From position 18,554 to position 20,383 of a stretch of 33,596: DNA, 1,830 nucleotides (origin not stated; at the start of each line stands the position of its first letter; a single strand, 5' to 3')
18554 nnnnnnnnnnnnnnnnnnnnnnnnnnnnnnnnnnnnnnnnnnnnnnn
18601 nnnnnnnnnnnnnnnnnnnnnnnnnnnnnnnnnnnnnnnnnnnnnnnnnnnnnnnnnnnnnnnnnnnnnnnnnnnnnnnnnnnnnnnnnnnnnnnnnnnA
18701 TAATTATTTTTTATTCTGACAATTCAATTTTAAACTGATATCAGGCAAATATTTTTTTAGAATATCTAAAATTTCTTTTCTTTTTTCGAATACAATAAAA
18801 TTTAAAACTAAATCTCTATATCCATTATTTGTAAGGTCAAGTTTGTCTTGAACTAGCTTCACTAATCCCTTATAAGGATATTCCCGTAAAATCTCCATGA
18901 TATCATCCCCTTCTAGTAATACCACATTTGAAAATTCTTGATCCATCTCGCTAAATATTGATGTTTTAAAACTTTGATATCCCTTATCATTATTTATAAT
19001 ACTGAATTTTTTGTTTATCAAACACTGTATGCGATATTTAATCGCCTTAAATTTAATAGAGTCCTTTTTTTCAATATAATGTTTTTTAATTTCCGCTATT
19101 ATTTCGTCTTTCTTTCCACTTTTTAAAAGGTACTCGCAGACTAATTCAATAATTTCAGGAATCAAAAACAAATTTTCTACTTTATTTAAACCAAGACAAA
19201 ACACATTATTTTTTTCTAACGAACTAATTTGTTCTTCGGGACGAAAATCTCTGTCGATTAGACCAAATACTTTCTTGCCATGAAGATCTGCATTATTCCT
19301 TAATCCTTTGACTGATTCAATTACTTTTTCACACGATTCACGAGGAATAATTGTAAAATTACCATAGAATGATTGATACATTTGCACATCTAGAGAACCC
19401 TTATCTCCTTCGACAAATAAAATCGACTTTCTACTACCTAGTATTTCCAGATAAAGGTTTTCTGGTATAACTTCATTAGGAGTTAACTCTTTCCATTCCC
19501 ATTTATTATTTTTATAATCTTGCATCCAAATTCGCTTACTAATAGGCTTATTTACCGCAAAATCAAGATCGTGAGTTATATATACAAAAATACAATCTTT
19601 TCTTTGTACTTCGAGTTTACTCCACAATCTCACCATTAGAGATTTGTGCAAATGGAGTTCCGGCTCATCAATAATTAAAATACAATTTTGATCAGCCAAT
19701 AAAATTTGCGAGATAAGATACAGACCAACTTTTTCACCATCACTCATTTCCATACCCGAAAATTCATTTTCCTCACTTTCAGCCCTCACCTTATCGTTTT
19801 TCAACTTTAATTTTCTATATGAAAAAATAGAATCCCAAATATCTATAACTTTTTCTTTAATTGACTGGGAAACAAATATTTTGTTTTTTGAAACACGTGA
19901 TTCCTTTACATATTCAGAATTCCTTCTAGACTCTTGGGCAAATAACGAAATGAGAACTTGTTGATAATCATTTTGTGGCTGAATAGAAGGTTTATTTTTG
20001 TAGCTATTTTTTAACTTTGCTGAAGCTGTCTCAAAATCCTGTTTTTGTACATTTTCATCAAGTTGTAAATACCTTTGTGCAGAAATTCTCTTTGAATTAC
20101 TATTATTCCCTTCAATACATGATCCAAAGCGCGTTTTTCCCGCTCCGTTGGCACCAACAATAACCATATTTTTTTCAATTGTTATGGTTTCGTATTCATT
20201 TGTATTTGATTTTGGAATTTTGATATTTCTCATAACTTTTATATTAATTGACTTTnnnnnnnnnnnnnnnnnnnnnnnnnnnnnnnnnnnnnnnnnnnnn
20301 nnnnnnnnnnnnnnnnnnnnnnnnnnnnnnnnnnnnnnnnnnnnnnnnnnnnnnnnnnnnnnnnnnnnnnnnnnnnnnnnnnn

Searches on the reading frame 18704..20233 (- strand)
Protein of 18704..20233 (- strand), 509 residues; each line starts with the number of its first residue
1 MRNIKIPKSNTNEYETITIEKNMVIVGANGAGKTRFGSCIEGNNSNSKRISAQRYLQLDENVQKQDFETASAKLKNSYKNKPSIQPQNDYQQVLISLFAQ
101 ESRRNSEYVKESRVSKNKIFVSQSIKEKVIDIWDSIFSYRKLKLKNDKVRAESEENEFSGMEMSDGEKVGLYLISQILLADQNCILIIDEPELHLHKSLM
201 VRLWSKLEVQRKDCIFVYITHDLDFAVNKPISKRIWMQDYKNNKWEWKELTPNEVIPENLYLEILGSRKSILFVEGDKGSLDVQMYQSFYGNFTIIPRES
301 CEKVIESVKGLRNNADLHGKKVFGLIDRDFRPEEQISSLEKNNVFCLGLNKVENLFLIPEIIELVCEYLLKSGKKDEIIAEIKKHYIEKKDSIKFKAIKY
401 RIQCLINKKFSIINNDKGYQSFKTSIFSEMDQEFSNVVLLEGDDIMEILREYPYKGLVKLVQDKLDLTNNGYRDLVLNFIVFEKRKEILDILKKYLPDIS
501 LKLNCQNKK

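Call 3: search_protein_families(library=pfam, proteins=[window:18704-20233:-], max_evalue=1)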
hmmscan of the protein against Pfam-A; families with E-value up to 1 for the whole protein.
window:18704-20233:- (509 aa): 6 families
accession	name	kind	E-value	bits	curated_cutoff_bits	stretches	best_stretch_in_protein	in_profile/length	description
PF14491.11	DUF4435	-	3.6e-10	40.4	27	1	269-467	2-191/238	Protein of unknown function (DUF4435)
PF02463.25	SMC_N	-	1e-08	35.4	40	1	9-225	12-201/220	RecF/RecN/SMC N terminal domain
PF13304.12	AAA_21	-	3.2e-06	27.9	27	1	157-203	232-279/304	AAA domain, putative AbiEii toxin, Type IV TA system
PF00005.33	ABC_tran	-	6.2e-05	24.1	25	1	20-191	11-135/137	ABC transporter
PF06414.18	Zeta_toxin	-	0.1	12.4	22.3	0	23-71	19-62/199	Zeta toxin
PF13401.12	AAA_22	-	0.18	12.5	27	0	21-196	6-97/130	AAA domain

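Call 4: search_protein_families(library=padloc, proteins=[window:18704-20233:-], max_evalue=1)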
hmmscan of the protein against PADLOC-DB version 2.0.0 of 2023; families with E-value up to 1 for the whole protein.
window:18704-20233:- (509 aa): 34 families (the best 25 are shown)
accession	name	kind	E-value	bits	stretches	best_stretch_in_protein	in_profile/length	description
PDLC02982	AriAB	-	3.3e-115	383.9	1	3-500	28-568/570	-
PDLC02981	AriAB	-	1.2e-12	45.3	1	83-433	234-594/694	-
PDLC04135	mad3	-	4.7e-11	40.8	2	146-228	246-329/374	mads_3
PDLC02980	AriA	-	4.8e-11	41.2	1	23-222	2-299/304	-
PDLC02983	AriB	-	5.8e-10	37.7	1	268-464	1-186/236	-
PDLC03878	NsnB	-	1.4e-08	32.9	1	84-221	138-276/345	-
PDLC04164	AriA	-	1.9e-08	32.2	1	20-240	28-250/253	-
PDLC04244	PDC-M01A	-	5.5e-08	30.1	1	20-206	190-370/482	-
PDLC02335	AbiLi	-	1.2e-07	29.1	1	19-224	75-239/326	AbiLi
PDLC00075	GajA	-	2.1e-07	27.9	2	150-211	235-297/536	AAA ATPase domain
PDLC00265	PtuA1|PtuA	-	6e-07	26.9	2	58-217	203-363/479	AAA ATPase domain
PDLC00290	PtuA1|PtuA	-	1.4e-06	25.9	1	61-244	149-330/414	AAA ATPase domain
PDLC04175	HEC-01A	-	8.8e-06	23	2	151-198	237-284/363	-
PDLC04236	PDC-M01A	-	9.2e-06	23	1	24-209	67-279/388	-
PDLC00070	GajA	-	2e-05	21.4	2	153-241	289-352/596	AAA ATPase domain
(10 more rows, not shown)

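Call 5: search_protein_families(library=ncbifam, proteins=[window:18704-20233:-], max_evalue=1)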
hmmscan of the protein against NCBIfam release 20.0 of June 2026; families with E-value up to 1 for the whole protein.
window:18704-20233:- (509 aa): 12 families
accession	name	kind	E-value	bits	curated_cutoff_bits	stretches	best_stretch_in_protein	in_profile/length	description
NF000355.4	ribo_prot_ABC_F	equivalog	5.9e-11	41.9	380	1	21-225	29-176/499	ribosomal protection-like ABC-F family protein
TIGR03411.1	urea_trans_UrtD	equivalog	7.2e-05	22.5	304.1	1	22-226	30-205/242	urea ABC transporter ATP-binding protein UrtD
NF040873.1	AztA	equivalog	0.0052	16.4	220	0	18-44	16-42/191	zinc ABC transporter ATP-binding protein AztA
TIGR04521.1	ECF_ATPase_2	equivalog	0.0078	15.3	330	1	152-227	134-209/279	energy-coupling factor transporter ATPase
NF010068.0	PRK13548.1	equivalog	0.0083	15.2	261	0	23-44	34-55/261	heme ABC transporter ATP-binding protein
TIGR02868.1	CydC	equivalog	0.011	14.4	329.05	1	160-223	469-530/530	thiol reductant ABC exporter subunit CydC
TIGR01166.1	cbiO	subfamily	0.017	14.6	211.8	0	20-42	18-40/190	cobalt ABC transporter, ATP-binding protein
TIGR02857.1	CydD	equivalog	0.025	13.5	435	1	159-225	455-519/529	thiol reductant ABC exporter subunit CydD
NF000171.1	ABCF_producer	exception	0.086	11.3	800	0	163-224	164-221/541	TlrC/CarA/OleB/SrmB family ABC-F type ribosomal protection protein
NF041760.1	PtuA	equivalog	0.093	11.6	500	1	61-217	245-411/524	retron Ec78 anti-phage system effector ATPase PtuA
TIGR02770.1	nickel_nikD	equivalog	0.13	11.6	318.7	1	179-224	140-187/230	nickel import ATP-binding protein NikD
NF053840.1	MnTportMntADein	equivalog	0.15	11.6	400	0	174-227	144-197/240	manganese ABC transporter ATP-binding protein MntA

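Call 13: find_homologous_proteins(query=window:18704-20233:-, max_evalue=1e-10)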
Query window:18704-20233:- (509 aa): 1488 proteins with E <= 1e-10 among 8000 candidates; the best 120 are listed.
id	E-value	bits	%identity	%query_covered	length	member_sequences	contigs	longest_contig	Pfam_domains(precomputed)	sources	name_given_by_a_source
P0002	0.0e+0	1118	100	100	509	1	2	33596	PF14491.12,PF02463.26,PF13304.13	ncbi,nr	ncbi:DUF4435 domain-containing protein [bacterium]|nr:MAG: DUF4435 domain-containing protein [bacter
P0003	6.6e-250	848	76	98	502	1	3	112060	PF14491.12,PF00005.34,PF02463.26,PF13304.13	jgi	-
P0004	4.5e-228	776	70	98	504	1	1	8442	PF14491.12,PF02463.26,PF13304.13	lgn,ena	-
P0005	1.6e-226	771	70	98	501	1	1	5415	PF14491.12,PF13175.13,PF02463.26,PF13304.13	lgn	-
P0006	1.4e-223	761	69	99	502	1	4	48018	PF14491.12,PF02463.26,PF13304.13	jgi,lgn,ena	jgi:ABC-type lipoprotein export system ATPase subunit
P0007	8.8e-218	742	66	98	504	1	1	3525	PF14491.12,PF02463.26,PF13304.13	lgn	-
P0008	3.1e-215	734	67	98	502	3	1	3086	PF14491.12,PF02463.26,PF13304.13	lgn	-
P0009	1.8e-211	721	65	98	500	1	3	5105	PF14491.12,PF02463.26,PF13304.13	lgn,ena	-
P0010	1.5e-209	715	63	99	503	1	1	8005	PF14491.12,PF02463.26,PF13304.13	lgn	-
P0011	2.1e-209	714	65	98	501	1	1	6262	PF14491.12,PF00005.34,PF02463.26,PF13304.13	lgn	-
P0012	2.0e-207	708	63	98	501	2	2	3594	PF14491.12,PF00005.34,PF02463.26,PF13304.13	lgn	-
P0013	4.1e-206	704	64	98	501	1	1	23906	PF14491.12,PF02463.26,PF13304.13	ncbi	-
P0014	1.3e-205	702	64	98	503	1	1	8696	PF14491.12,PF02463.26,PF13304.13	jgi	jgi:ABC-type cobalamin/Fe3+-siderophores transport system ATPase subunit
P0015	1.3e-202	692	63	98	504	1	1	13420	PF14491.12,PF02463.26,PF13304.13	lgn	-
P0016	1.2e-201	689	63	98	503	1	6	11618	PF14491.12,PF13175.13,PF02463.26,PF13304.13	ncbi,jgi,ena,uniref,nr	ncbi:MAG: ABC transporter, ATP-binding protein-related protein [candidate division CPR1 bacterium GW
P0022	4.6e-199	680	62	98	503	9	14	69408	PF14491.12,PF02463.26,PF13304.13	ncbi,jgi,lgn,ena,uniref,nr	ncbi:hypothetical protein CO057_04095 [Candidatus Uhrbacteria bacterium CG_4_9_14_0_2_um_filter_41_5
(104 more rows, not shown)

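Call 14: find_encoding_contigs(protein=P0003, flank=5000, max_places=2)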
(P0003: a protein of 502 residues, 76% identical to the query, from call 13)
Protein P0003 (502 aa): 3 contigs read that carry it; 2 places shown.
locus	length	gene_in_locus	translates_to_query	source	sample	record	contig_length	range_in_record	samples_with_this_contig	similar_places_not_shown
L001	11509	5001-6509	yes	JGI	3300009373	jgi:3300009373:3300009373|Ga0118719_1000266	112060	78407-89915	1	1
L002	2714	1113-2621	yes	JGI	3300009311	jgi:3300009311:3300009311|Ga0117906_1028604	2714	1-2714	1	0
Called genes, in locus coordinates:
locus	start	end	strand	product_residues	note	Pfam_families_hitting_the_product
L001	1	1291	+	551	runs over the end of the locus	PF03485:Arg_tRNA_synt_N, PF00750:tRNA-synt_1d, PF05746:DALR_1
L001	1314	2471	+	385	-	PF13439:Glyco_transf_4, PF00534:Glycos_transf_1, PF13692:Glyco_trans_1_4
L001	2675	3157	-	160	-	PF00583:Acetyltransf_1, PF13673:Acetyltransf_10, PF13508:Acetyltransf_7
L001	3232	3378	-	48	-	-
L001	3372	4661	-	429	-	PF04055:Radical_SAM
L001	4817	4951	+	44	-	-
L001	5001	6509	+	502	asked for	PF00005:ABC_tran (faint), PF02463:SMC_N, PF13304:AAA_21 (weak), PF14491:DUF4435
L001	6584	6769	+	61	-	-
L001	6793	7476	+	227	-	PF20582:UPF0758_N, PF12826:HHH_2, PF14520:HHH_5, PF00633:HHH (weak), PF04002:RadC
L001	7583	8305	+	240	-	PF00376:MerR, PF12728:HTH_17, PF13411:MerR_1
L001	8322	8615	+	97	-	-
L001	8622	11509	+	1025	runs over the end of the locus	PF00133:tRNA-synt_1, PF09334:tRNA-synt_1g (weak), PF08264:Anticodon_1, PF19302:DUF5915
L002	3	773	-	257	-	?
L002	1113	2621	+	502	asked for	PF00005:ABC_tran (faint), PF02463:SMC_N, PF13304:AAA_21 (weak), PF14491:DUF4435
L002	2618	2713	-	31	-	?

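Call 15: find_encoding_contigs(protein=P0006, flank=5000, max_places=2)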
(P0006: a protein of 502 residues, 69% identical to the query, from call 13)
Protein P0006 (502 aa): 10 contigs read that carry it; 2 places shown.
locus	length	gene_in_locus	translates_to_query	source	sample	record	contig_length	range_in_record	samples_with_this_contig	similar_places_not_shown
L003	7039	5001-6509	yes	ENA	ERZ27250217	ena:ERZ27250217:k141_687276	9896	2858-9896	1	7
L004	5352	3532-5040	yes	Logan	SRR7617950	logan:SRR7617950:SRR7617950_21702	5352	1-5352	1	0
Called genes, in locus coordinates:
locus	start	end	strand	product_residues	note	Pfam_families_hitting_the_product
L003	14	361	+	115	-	-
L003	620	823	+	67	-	-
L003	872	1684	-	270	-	PF02899:Phage_int_SAM_1 (weak), PF13495:Phage_int_SAM_4, PF00589:Phage_integrase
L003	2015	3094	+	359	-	PF09519:RE_HindVP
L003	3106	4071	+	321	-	PF00145:DNA_methylase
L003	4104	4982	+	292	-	-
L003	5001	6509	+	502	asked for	PF02463:SMC_N, PF13304:AAA_21 (weak), PF14491:DUF4435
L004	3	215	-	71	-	?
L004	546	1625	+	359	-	PF09519:RE_HindVP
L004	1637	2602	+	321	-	PF00145:DNA_methylase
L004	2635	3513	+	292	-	-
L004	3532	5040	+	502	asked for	PF02463:SMC_N, PF13304:AAA_21 (weak), PF14491:DUF4435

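Call 16: find_encoding_contigs(protein=P0022, flank=5000, max_places=3)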
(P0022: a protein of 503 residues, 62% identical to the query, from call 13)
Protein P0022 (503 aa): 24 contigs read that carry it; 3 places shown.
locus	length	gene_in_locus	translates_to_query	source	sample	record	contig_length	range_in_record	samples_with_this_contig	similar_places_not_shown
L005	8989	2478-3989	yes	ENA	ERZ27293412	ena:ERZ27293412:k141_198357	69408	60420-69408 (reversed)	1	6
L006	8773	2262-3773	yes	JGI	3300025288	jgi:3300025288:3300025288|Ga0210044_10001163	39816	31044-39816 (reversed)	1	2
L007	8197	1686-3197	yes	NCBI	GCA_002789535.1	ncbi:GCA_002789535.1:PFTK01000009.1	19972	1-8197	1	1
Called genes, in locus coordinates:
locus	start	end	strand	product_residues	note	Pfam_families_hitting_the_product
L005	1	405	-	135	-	?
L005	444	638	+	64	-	PF07022:Phage_CI_repr (weak), PF12844:HTH_19, PF13443:HTH_26, PF13560:HTH_31, PF01381:HTH_3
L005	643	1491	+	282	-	PF09521:RE_NgoPII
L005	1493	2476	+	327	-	PF00145:DNA_methylase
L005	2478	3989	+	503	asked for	PF02463:SMC_N, PF13304:AAA_21 (weak), PF14491:DUF4435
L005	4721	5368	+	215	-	PF00485:PRK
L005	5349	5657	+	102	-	-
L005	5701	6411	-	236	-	PF13098:Thioredoxin_2 (faint), PF13462:Thioredoxin_4, PF01323:DSBA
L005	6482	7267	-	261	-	PF01790:LGT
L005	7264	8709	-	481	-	PF01425:Amidase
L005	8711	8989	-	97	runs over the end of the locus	PF02686:GatC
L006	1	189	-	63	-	?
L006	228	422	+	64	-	PF07022:Phage_CI_repr (weak), PF12844:HTH_19, PF13443:HTH_26, PF13560:HTH_31, PF01381:HTH_3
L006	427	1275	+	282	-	PF09521:RE_NgoPII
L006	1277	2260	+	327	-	PF00145:DNA_methylase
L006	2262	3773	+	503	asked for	PF02463:SMC_N, PF13304:AAA_21 (weak), PF14491:DUF4435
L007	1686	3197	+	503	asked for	PF02463:SMC_N, PF13304:AAA_21 (weak), PF14491:DUF4435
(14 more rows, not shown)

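Call 45: find_related_loci(query=window:18704-20233:-, collection=metagenome_contigs, flank=5000)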
Query window:18704-20233:- (509 aa) in metagenome_contigs; peptide patterns used: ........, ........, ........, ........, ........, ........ (x = any residue, [..] = any of these).
84 stretches matched a pattern, but none encodes a relative of the query by tblastn (E <= 1e-3).

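Call 48: find_related_loci(query=A3, collection=metagenome_contigs, flank=5000)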
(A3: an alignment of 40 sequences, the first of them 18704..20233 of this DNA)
Query A3 (509 aa) in metagenome_contigs; peptide patterns used: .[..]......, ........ (x = any residue, [..] = any of these).
600 stretches matched a pattern (row limit reached: there are more); 144 encode a relative of the query (tblastn E <= 1e-3); the best 80 are kept; 80 distinct loci.
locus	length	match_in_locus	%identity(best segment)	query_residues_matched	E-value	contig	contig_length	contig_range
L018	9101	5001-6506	63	1-500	0e+0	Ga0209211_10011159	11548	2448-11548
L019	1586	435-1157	66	1-245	2e-110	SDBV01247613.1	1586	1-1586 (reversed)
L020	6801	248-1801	36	6-496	3e-99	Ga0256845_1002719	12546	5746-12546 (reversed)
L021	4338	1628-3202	37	6-499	7e-98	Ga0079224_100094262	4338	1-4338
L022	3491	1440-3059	34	4-503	9e-95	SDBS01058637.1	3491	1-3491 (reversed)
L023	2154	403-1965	33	3-496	2e-97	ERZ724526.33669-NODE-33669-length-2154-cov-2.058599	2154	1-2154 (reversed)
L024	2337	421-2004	35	4-501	4e-97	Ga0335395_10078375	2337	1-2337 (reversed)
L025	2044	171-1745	34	3-497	4e-97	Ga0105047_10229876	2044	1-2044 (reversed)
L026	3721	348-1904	33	2-496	4e-93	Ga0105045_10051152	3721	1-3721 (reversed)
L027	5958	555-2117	32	2-496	2e-91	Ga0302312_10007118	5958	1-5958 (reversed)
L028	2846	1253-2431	39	1-376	2e-92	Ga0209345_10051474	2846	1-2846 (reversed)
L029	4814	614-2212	35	3-499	2e-89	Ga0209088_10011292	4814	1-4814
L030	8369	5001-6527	36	21-497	4e-89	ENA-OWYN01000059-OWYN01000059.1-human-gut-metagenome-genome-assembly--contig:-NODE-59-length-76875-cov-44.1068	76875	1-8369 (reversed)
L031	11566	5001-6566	34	1-498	1e-88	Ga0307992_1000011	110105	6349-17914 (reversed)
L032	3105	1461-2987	35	21-497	7e-90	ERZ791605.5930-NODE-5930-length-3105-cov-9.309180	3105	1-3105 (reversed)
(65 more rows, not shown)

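Call 53: search_protein_families(library=pfam, alignment_id=A4, max_evalue=0.00001)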
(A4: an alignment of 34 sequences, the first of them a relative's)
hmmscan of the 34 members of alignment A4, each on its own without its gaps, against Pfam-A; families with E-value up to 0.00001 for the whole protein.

A. member 1, L003:4074-4982:+ (302 aa): 0 families

B. families by the number of members that match (of 34 scanned): 32 families (the first 25 are shown)
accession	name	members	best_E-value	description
PF01420.25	Methylase_S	6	2.5e-35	Type I restriction modification DNA specificity domain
PF02384.22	N6_Mtase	2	2.4e-94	N-6 DNA Methylase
PF12161.14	HsdM_N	2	5.8e-22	HsdM N-terminal domain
PF00145.23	DNA_methylase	1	7.4e-100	C-5 cytosine-specific DNA methylase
PF18135.7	Type_ISP_C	1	2.1e-60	Type ISP C-terminal specificity domain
PF06250.17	YhcG_C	1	1.1e-55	YhcG PDDEXK nuclease domain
PF00958.27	GMP_synt_C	1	4.5e-46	GMP synthase C terminal domain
PF00117.34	GATase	1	8.4e-45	Glutamine amidotransferase class-I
PF17761.7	DUF1016_N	1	6.9e-32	DUF1016 N-terminal domain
PF01934.22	HepT-like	1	8.3e-29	Ribonuclease HepT-like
PF22022.2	Phage_int_M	1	4e-26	Phage integrase central domain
PF13676.11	TIR_2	1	7.7e-25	TIR domain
PF13356.12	Arm-DNA-bind_3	1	5.4e-23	Arm DNA-binding domain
PF00535.33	Glycos_transf_2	1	1.4e-22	Glycosyl transferase family 2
PF02463.25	SMC_N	1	4.7e-18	RecF/RecN/SMC N terminal domain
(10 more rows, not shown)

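Call 54: search_protein_families(library=pfam, alignment_id=A5, max_evalue=0.00001)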
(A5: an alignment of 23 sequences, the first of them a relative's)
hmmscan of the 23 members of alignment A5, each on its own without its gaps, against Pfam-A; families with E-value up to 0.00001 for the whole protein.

A. member 1, L021:3291-4115:+ (274 aa): 0 families

B. families by the number of members that match (of 23 scanned): 30 families (the first 25 are shown)
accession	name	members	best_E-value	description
PF07693.20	KAP_NTPase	2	6.4e-47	KAP family P-loop domain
PF00589.27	Phage_integrase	2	4.7e-33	Phage integrase family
PF04851.21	ResIII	2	4.3e-18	Type III restriction enzyme, res subunit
PF00083.30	Sugar_tr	1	7e-109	Sugar (and other) transporter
PF00202.27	Aminotran_3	1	1.7e-98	Aminotransferase class-III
PF18766.7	SWI2_SNF2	1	4.3e-62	SWI2/SNF2 ATPase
PF02567.21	PhzC-PhzF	1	2.6e-60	Phenazine biosynthesis-like protein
PF01420.25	Methylase_S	1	3.3e-50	Type I restriction modification DNA specificity domain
PF00501.34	AMP-binding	1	5.3e-48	AMP-binding enzyme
PF14897.12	EpsG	1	9.9e-43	EpsG family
PF10899.13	AbiGi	1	3e-36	Putative abortive phage resistance protein AbiGi, antitoxin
PF13087.12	AAA_12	1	3.5e-27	AAA domain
PF04313.20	HSDR_N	1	6.1e-23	Type I restriction enzyme R protein N terminus (HSDR_N)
PF22679.2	T1R_D3-like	1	5.8e-22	Type I restriction enzyme subunit R domain 3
PF00271.37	Helicase_C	1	2.4e-21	Helicase conserved C-terminal domain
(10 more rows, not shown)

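Call 61: search_protein_families(library=phrogs, proteins=[window:18704-20233:-], max_evalue=0.01)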
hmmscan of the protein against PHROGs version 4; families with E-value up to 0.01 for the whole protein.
window:18704-20233:- (509 aa): 6 families
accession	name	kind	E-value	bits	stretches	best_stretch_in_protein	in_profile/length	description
phrog_25246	-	moron, auxiliary metabolic gene and host takeover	8.7e-101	339.3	1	12-502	85-615/616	ABC transporter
phrog_8323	-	unknown function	2.3e-08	34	1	54-221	183-360/623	-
phrog_9802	-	unknown function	4.2e-07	30.4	1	70-222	163-324/438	-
phrog_293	-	moron, auxiliary metabolic gene and host takeover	1.2e-06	27.9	1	162-237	268-341/1058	ABC transporter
phrog_4747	-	unknown function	1.7e-05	25.1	1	78-208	205-359/610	-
phrog_8066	-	unknown function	0.0012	18.8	1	160-203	360-404/522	-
